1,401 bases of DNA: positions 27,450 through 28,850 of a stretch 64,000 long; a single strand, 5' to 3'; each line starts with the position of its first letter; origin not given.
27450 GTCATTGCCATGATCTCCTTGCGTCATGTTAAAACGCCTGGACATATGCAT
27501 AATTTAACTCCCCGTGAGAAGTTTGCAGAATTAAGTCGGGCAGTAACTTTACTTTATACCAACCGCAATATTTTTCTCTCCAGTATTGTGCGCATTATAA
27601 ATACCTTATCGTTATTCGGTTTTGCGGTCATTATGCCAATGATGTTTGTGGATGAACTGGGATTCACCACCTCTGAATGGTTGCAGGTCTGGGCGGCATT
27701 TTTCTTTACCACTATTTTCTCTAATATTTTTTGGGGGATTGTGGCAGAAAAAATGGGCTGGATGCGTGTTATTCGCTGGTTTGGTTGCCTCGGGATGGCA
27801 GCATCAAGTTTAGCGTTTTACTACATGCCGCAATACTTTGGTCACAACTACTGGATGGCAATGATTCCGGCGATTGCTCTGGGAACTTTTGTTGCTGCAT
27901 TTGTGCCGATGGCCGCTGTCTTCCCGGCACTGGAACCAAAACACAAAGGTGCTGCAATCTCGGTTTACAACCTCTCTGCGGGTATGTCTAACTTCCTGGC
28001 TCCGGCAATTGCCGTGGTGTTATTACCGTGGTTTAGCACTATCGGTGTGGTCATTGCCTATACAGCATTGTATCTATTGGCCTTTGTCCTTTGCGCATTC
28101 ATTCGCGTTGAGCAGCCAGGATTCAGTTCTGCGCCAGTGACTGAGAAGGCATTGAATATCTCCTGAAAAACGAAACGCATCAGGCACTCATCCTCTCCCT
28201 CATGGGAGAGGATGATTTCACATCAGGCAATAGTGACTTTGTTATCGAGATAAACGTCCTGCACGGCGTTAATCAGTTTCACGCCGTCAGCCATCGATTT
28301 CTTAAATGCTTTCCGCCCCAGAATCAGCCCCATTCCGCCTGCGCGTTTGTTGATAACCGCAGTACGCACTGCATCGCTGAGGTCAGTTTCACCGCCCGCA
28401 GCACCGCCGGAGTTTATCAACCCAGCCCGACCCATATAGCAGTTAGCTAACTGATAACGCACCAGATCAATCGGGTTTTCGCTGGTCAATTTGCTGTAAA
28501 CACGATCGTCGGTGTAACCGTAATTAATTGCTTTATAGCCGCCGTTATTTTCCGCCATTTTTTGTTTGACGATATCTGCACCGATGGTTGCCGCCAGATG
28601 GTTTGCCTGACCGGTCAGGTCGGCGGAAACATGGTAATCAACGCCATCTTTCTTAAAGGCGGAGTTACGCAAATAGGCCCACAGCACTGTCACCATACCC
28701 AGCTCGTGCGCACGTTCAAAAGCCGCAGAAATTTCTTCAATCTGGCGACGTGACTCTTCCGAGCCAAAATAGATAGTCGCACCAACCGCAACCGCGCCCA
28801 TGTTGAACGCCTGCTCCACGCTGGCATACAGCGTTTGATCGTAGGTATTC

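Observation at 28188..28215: Perfect 12-bp hairpin at the right edge of the pentitol island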

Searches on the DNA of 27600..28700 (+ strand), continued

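Call 53: get_annotated_region(hit=H127, flank=12000)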
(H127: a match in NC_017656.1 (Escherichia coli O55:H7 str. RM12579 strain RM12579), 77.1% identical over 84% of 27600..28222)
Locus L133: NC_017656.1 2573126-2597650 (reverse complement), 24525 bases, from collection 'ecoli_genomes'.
description: Escherichia coli O55:H7 str. RM12579, complete sequence
organism: Escherichia coli O55:H7 str. RM12579 strain RM12579 (NCBI taxid 1048689)
replicon: chromosome; assembly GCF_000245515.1
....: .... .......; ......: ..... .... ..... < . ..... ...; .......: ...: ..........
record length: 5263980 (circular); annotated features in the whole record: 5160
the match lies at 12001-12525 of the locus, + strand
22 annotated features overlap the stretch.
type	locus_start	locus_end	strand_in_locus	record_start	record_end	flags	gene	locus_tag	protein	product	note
CDS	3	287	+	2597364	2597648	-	gatB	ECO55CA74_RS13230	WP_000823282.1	PTS galactitol transporter subunit IIB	-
CDS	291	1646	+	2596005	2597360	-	-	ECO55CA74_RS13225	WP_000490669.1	PTS galactitol transporter subunit IIC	-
CDS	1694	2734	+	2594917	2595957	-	gatD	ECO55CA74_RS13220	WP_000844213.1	galactitol-1-phosphate 5-dehydrogenase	-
CDS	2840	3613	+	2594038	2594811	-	-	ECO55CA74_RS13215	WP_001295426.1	DeoR/GlpR family DNA-binding transcription regulator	-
CDS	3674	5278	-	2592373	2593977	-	-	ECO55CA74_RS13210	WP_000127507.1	FGGY family pentulose kinase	-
CDS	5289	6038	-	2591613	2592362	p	-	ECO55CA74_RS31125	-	SDR family oxidoreductase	internal stop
CDS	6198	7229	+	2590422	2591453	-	-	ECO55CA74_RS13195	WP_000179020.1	substrate-binding domain-containing protein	-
CDS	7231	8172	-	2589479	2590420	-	-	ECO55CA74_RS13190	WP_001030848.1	sugar-binding transcriptional regulator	-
CDS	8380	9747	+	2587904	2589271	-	dalD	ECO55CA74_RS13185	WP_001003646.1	D-arabinitol 4-dehydrogenase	-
CDS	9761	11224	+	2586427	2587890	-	xylB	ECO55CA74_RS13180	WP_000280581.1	xylulokinase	-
CDS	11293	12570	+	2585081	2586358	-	-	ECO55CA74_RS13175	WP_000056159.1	RbtT/DalT/CsbX family MFS transporter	-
CDS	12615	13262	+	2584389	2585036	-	-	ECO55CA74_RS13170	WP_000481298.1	HAD family hydrolase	-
CDS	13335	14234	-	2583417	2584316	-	yegS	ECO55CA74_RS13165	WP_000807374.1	lipid kinase YegS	-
CDS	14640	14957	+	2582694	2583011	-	-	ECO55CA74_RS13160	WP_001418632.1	hypothetical protein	-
CDS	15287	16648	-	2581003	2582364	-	yegQ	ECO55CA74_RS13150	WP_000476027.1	tRNA 5-hydroxyuridine modification protein YegQ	-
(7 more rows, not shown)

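Call 72: get_annotated_region(hit=H70, flank=1500)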
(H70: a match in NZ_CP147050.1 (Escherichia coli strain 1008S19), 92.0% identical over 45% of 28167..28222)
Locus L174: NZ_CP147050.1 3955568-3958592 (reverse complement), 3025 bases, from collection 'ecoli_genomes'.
description: Escherichia coli strain 1008S19 chromosome, complete genome
organism: Escherichia coli strain 1008S19 (NCBI taxid 562)
replicon: chromosome; assembly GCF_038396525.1
host: -; source: river water; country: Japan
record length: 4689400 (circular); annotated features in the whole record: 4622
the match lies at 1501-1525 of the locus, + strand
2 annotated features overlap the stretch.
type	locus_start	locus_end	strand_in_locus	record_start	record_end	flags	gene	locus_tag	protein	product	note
CDS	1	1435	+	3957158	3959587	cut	hrpB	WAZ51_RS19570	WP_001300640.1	ATP-dependent helicase HrpB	-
CDS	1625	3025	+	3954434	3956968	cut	mrcB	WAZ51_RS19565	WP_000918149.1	bifunctional glycosyl transferase/transpeptidase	-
